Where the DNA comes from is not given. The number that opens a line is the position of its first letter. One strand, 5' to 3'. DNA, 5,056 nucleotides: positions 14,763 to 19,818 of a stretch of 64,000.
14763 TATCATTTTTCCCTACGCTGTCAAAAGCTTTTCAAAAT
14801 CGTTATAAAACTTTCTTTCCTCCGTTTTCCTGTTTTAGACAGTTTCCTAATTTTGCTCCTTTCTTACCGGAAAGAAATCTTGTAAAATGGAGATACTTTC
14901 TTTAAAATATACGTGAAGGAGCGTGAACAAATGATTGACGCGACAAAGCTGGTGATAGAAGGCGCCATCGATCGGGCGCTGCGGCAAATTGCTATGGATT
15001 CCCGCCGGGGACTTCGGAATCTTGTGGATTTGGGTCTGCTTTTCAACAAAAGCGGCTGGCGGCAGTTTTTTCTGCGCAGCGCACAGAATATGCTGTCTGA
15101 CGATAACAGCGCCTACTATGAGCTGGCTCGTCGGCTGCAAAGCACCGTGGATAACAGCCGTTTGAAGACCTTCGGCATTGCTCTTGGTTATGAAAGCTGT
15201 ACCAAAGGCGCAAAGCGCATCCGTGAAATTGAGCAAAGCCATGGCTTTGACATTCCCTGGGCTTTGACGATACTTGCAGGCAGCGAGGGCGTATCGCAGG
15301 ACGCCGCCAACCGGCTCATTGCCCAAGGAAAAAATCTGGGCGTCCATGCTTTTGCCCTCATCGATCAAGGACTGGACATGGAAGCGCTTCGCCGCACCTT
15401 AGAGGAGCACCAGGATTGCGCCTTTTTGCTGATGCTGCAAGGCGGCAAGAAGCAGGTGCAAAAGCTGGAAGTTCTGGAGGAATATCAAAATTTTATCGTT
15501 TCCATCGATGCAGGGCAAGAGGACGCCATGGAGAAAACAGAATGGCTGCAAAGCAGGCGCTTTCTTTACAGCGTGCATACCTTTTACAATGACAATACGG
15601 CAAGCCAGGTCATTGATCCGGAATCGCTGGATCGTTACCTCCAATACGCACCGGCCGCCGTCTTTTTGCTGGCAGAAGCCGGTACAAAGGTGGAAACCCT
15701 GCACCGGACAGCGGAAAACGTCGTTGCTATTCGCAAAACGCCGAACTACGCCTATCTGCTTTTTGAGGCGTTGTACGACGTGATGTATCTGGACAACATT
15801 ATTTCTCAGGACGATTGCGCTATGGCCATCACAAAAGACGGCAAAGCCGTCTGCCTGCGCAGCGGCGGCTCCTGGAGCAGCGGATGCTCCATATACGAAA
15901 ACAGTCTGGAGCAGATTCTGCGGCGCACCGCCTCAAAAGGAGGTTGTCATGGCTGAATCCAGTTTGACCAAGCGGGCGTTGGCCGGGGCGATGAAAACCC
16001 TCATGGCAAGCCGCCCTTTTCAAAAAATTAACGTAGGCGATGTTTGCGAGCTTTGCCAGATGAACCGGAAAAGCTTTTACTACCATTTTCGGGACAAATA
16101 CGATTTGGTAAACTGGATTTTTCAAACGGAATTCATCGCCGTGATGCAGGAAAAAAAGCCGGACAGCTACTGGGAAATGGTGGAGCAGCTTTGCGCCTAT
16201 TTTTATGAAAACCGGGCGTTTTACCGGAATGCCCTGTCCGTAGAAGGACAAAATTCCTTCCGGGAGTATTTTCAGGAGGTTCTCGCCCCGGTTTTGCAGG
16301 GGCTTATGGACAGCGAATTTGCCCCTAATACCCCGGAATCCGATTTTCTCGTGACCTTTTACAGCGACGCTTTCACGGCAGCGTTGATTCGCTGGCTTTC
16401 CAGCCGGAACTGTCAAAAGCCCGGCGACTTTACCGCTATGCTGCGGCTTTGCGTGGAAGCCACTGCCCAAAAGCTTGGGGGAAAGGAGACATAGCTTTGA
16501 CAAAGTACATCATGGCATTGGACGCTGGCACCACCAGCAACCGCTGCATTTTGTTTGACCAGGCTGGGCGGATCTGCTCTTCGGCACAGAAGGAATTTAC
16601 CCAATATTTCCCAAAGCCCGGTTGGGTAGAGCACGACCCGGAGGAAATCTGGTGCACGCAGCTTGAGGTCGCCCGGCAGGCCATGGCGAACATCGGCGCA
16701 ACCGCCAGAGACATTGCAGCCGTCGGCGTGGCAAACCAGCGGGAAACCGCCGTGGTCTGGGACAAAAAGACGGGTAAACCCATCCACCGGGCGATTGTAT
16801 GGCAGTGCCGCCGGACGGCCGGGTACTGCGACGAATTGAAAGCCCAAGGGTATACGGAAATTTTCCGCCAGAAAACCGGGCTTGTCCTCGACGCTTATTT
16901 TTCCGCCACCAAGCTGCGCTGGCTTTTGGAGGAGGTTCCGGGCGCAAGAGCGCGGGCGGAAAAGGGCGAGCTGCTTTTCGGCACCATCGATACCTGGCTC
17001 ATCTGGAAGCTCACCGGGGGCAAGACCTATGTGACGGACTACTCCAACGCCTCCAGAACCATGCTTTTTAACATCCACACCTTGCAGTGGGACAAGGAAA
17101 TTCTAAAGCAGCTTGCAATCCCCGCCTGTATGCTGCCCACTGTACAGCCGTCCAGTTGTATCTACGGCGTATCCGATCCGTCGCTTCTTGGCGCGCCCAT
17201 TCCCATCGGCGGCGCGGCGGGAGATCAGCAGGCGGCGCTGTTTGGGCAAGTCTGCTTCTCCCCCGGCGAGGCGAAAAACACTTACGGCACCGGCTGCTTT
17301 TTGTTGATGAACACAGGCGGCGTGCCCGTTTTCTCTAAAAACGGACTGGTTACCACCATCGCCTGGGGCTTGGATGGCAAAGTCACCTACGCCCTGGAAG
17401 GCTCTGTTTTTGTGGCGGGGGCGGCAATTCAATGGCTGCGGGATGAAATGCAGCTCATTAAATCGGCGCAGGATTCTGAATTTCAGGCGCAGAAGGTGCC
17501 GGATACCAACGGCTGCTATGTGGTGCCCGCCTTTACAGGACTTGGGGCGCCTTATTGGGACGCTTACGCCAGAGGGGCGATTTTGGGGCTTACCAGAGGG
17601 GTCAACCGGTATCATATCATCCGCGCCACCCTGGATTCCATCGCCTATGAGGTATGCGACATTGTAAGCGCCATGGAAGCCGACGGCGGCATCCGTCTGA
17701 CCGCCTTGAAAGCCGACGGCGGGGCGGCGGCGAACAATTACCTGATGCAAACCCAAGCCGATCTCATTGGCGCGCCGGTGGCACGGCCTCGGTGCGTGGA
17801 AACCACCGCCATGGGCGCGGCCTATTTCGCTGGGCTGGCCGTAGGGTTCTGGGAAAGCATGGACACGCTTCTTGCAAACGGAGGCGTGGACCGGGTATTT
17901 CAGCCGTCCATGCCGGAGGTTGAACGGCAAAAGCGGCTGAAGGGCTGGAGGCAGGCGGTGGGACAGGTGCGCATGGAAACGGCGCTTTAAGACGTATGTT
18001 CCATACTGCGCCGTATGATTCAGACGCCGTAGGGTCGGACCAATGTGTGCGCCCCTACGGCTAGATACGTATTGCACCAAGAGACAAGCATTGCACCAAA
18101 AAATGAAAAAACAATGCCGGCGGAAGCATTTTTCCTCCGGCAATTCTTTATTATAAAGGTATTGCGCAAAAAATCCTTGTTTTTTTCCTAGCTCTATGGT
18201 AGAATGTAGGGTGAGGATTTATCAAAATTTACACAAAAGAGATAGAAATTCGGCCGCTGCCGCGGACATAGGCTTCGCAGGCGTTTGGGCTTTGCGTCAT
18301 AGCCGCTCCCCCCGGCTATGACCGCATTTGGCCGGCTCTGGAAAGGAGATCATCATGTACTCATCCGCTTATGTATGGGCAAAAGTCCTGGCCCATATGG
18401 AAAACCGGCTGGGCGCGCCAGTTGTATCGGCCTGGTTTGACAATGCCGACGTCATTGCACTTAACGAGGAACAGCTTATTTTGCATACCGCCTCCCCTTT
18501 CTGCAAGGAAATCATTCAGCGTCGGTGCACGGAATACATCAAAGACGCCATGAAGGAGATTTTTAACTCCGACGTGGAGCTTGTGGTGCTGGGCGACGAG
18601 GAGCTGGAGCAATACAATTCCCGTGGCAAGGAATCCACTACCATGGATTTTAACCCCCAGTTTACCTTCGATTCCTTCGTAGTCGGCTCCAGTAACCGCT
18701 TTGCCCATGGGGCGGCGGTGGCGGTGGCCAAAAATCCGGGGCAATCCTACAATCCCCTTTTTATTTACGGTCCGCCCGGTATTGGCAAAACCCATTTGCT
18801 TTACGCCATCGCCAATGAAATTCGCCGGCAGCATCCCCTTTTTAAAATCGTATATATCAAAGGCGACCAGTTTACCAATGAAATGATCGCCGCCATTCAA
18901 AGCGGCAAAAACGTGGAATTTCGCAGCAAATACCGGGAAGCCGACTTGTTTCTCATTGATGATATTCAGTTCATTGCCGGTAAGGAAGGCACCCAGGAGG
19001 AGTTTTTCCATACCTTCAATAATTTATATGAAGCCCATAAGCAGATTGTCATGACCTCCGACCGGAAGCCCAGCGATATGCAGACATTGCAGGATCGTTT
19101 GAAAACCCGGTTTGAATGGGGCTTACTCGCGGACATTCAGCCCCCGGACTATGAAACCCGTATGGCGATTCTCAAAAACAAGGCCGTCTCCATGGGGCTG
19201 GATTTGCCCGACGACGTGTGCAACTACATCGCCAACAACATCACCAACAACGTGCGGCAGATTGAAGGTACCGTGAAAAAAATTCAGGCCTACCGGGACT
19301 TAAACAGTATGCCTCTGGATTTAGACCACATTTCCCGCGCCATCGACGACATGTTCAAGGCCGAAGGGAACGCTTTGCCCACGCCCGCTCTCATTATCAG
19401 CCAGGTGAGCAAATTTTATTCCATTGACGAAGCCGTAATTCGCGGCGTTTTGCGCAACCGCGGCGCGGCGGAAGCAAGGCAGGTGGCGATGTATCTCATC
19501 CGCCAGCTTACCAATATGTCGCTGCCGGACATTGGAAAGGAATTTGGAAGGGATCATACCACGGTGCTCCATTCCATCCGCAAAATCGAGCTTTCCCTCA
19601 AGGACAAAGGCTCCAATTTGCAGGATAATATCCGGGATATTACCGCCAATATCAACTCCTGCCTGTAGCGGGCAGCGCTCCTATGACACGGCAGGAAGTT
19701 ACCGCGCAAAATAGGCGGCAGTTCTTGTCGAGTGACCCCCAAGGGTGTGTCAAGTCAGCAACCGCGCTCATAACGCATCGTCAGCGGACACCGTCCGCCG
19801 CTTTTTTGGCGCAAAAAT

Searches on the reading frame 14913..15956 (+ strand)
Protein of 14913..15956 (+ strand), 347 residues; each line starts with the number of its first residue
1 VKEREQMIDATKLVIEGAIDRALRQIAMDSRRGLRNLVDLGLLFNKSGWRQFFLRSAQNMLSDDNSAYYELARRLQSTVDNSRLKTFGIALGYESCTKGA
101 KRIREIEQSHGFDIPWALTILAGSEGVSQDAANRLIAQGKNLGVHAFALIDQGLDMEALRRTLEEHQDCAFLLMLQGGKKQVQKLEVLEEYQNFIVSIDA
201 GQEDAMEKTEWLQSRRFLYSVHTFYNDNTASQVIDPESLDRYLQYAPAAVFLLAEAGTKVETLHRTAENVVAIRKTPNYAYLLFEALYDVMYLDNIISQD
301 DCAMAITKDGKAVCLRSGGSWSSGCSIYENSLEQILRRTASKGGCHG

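Call 10: search_protein_families(library=pfam, proteins=[window:14913-15956:+], max_evalue=0.001)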
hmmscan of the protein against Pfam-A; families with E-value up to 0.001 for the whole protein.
window:14913-15956:+ (347 aa): 0 families

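Call 30: find_homologous_proteins(query=window:14913-15956:+, max_evalue=0.00001)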
Query window:14913-15956:+ (347 aa): 16 proteins with E <= 0.00001 among 5796 candidates.
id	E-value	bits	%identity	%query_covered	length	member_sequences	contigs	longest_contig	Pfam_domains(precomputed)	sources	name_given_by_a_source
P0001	7.8e-220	747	99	98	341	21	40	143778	-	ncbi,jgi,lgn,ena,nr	ncbi:MAG: hypothetical protein HFG44_07805 [Oscillospiraceae bacterium]|nr:hypothetical protein [Osc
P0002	4.4e-141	488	67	98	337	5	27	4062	-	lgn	-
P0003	1.5e-67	246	40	97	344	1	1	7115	-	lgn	-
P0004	1.1e-65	240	38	97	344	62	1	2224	-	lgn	-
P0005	5.0e-64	235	36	99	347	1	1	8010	-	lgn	-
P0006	2.2e-53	200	35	95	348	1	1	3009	-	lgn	-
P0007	8.9e-53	198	36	96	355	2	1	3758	-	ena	-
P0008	1.3e-50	191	35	97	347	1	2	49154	-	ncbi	-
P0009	1.5e-48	184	33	95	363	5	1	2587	-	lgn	-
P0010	2.0e-43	167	32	95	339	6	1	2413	-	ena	-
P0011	2.4e-43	167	32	95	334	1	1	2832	-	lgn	-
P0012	4.2e-42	163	33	91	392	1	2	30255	-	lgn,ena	-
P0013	5.0e-41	159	31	96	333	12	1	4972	-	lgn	-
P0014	1.3e-37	148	35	78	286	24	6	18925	-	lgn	-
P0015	2.7e-35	140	31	95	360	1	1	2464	-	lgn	-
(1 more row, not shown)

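Call 31: find_encoding_contigs(protein=P0002, flank=4000, max_places=6)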
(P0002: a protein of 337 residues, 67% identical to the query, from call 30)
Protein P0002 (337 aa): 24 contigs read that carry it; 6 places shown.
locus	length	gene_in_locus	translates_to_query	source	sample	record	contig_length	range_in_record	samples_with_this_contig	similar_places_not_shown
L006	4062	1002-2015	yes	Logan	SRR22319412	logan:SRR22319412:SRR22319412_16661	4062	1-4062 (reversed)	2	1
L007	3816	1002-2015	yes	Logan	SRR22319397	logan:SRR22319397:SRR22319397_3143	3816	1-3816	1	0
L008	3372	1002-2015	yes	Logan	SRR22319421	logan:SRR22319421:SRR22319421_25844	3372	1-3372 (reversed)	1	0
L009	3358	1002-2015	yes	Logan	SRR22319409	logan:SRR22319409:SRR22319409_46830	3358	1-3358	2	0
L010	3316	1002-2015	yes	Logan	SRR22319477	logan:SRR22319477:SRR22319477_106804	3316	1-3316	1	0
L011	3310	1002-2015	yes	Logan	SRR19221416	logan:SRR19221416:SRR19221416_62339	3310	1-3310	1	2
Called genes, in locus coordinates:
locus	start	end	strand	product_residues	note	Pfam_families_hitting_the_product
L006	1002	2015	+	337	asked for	-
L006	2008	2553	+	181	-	PF00440:TetR_N (weak), PF14278:TetR_C_8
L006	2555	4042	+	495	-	PF00370:FGGY_N, PF02782:FGGY_C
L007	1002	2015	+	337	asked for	-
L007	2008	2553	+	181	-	PF00440:TetR_N (weak), PF14278:TetR_C_8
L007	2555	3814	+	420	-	?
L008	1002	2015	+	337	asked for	-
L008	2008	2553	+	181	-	PF00440:TetR_N (weak), PF14278:TetR_C_8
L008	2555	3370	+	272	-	?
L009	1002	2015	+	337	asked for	-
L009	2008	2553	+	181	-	PF00440:TetR_N (weak), PF14278:TetR_C_8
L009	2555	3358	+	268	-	?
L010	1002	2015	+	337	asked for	-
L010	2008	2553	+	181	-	PF00440:TetR_N (weak), PF14278:TetR_C_8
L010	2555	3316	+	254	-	?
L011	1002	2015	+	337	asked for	-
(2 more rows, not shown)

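Call 32: find_encoding_contigs(protein=P0008, flank=4000, max_places=3)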
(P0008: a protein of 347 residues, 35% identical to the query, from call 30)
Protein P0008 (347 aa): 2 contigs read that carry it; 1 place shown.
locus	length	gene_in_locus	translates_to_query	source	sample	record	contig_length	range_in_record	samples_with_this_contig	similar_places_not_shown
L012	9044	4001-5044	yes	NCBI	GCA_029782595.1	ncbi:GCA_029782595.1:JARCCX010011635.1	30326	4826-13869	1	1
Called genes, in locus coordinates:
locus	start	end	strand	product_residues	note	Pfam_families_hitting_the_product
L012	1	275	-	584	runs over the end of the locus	PF09709:Cas_Csd1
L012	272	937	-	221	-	PF09704:Cas_Cas5d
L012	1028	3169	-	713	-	PF01966:HD (weak), PF00270:DEAD, PF04851:ResIII, PF22590:Cas3-like_C_2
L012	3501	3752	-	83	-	PF12116:SpoIIID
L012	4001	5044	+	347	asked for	-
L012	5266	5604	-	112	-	-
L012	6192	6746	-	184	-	PF00440:TetR_N, PF14278:TetR_C_8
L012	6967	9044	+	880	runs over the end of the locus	PF00690:Cation_ATPase_N, PF00122:E1-E2_ATPase, PF00702:Hydrolase, PF13246:Cation_ATPase, PF12710:HAD (weak), PF00689:Cation_ATPase_C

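Call 33: find_encoding_contigs(protein=P0001, flank=3000, max_places=10)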
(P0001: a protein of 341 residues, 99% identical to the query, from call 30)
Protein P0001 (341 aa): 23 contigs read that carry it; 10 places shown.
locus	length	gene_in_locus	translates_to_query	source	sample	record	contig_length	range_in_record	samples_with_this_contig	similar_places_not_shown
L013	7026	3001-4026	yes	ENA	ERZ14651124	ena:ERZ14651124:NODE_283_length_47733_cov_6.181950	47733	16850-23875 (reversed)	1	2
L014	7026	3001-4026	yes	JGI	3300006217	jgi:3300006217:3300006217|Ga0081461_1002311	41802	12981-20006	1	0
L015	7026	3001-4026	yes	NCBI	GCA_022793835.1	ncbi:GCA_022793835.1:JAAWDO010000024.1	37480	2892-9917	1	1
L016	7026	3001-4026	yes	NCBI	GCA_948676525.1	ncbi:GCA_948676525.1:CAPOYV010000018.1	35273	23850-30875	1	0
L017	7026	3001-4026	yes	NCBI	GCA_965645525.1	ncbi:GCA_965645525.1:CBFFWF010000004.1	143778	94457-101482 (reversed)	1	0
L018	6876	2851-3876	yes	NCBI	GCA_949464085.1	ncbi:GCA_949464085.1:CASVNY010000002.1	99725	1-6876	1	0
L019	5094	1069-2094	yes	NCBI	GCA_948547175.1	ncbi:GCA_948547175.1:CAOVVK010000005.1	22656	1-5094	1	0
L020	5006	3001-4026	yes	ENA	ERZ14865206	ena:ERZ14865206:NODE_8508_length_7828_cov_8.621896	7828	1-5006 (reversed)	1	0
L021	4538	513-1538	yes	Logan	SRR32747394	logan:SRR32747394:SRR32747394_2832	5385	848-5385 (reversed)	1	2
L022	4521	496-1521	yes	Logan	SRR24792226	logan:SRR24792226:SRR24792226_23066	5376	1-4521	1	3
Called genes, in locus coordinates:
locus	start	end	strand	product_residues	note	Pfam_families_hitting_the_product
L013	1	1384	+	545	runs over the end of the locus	PF00118:Cpn60_TCP1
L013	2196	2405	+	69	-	PF13443:HTH_26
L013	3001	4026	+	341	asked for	-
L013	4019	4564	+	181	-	PF00440:TetR_N (weak), PF14278:TetR_C_8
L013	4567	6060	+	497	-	PF00370:FGGY_N, PF02782:FGGY_C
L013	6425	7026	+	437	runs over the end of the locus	PF11638:DnaA_N (weak), PF01637:ATPase_2 (faint), PF00308:Bac_DnaA, PF13191:AAA_16 (weak), PF00004:AAA, PF01695:IstB_IS21, PF13173:AAA_14 (weak), PF08299:Bac_DnaA_C, +1 more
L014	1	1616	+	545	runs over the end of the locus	PF00118:Cpn60_TCP1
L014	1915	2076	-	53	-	-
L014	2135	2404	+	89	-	PF13443:HTH_26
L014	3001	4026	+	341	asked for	-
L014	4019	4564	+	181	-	PF00440:TetR_N (weak), PF14278:TetR_C_8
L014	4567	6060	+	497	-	PF00370:FGGY_N, PF02782:FGGY_C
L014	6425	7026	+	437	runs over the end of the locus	PF11638:DnaA_N (weak), PF01637:ATPase_2 (faint), PF00308:Bac_DnaA, PF13191:AAA_16 (weak), PF00004:AAA, PF01695:IstB_IS21, PF13173:AAA_14 (weak), PF08299:Bac_DnaA_C, +1 more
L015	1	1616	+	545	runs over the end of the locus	PF00118:Cpn60_TCP1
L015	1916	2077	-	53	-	-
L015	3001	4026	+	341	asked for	-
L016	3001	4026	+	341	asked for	-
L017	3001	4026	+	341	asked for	-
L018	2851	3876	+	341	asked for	-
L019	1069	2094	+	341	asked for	-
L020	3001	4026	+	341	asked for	-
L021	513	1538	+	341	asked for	-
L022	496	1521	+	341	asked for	-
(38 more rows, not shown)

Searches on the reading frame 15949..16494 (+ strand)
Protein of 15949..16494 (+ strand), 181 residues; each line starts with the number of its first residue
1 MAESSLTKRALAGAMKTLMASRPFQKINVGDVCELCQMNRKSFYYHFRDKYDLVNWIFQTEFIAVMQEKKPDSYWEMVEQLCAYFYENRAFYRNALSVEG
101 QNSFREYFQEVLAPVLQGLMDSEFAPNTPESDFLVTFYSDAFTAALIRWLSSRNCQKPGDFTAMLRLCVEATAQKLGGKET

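Call 10: search_protein_families(library=pfam, proteins=[window:15949-16494:+], max_evalue=0.001)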
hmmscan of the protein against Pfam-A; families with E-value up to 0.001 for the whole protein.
window:15949-16494:+ (181 aa): 2 families
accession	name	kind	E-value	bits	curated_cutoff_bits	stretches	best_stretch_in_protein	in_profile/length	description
PF14278.11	TetR_C_8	-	1.8e-19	70.2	26.1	1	76-166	5-98/103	Transcriptional regulator C-terminal region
PF00440.29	TetR_N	-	4.9e-06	26.7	24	1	17-55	7-45/47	Bacterial regulatory proteins, tetR family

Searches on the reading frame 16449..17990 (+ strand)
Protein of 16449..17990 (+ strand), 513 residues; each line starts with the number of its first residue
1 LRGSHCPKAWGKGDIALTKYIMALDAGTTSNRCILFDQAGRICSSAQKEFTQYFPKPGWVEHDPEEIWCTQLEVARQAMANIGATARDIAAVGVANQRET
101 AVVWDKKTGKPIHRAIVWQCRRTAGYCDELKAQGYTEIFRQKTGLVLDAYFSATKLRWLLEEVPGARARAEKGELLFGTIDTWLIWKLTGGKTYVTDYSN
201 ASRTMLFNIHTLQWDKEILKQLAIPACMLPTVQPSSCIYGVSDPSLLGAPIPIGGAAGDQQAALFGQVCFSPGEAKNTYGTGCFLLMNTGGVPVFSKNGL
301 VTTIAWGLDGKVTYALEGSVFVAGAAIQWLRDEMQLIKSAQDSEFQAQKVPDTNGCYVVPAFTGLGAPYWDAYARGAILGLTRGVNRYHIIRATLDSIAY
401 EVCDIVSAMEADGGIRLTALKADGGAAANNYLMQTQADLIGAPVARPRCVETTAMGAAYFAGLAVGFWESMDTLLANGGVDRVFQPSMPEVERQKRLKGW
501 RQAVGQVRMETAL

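Call 10: search_protein_families(library=pfam, proteins=[window:16449-17990:+], max_evalue=0.001)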
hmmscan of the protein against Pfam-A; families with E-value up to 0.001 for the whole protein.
window:16449-17990:+ (513 aa): 2 families
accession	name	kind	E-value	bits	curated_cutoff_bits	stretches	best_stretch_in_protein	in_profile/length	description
PF00370.27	FGGY_N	-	8.4e-82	274.9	28.8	1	20-266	1-245/245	FGGY family of carbohydrate kinases, N-terminal domain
PF02782.22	FGGY_C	-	7.4e-42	143.8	27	1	276-464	2-197/198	FGGY family of carbohydrate kinases, C-terminal domain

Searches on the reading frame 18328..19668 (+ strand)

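Call 10: search_protein_families(library=pfam, proteins=[window:18328-19668:+], max_evalue=0.001)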
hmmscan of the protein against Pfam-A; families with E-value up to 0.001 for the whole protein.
window:18328-19668:+ (446 aa): 13 families
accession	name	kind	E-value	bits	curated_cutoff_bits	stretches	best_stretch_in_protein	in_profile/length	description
PF00308.24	Bac_DnaA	-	9.5e-70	234.4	23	1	109-268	2-161/162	Bacterial DnaA ATPAse domain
PF08299.17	Bac_DnaA_C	-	9.8e-26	90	31.5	1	354-420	2-69/69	Bacterial dnaA protein helix-turn-helix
PF01695.23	IstB_IS21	-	5.2e-11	42.9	24.1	1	144-247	95-195/238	IstB-like ATP binding protein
PF00004.35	AAA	-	1.8e-09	38.6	21.2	1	145-254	2-114/131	ATPase family associated with various cellular activities (AAA)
PF11638.13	DnaA_N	-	3.5e-07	30.3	24.6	1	16-76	3-64/65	DnaA N-terminal domain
PF13173.12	AAA_14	-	1.1e-06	29.1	27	1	142-261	3-114/129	AAA domain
PF13191.12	AAA_16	-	1.4e-06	29.4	32.6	1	139-192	23-84/167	AAA ATPase domain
PF00910.28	RNA_helicase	-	8.3e-06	26.7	21.5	1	145-238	2-79/105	RNA helicase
PF01637.24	ATPase_2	-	1.8e-05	25.1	33.2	1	139-178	18-55/225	ATPase domain predominantly from Archaea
PF22688.2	Hda_lid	-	8.2e-05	23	27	1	276-314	2-40/65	Hda, lid domain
PF13401.12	AAA_22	-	8.6e-05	23.3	27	0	143-235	7-80/130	AAA domain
PF20720.3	nSTAND3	-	0.00035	20.7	27.2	0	134-213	10-74/155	Novel STAND NTPase 3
PF05496.18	RuvB_N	-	0.00044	20.5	27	0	128-168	20-60/159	Holliday junction DNA helicase RuvB P-loop domain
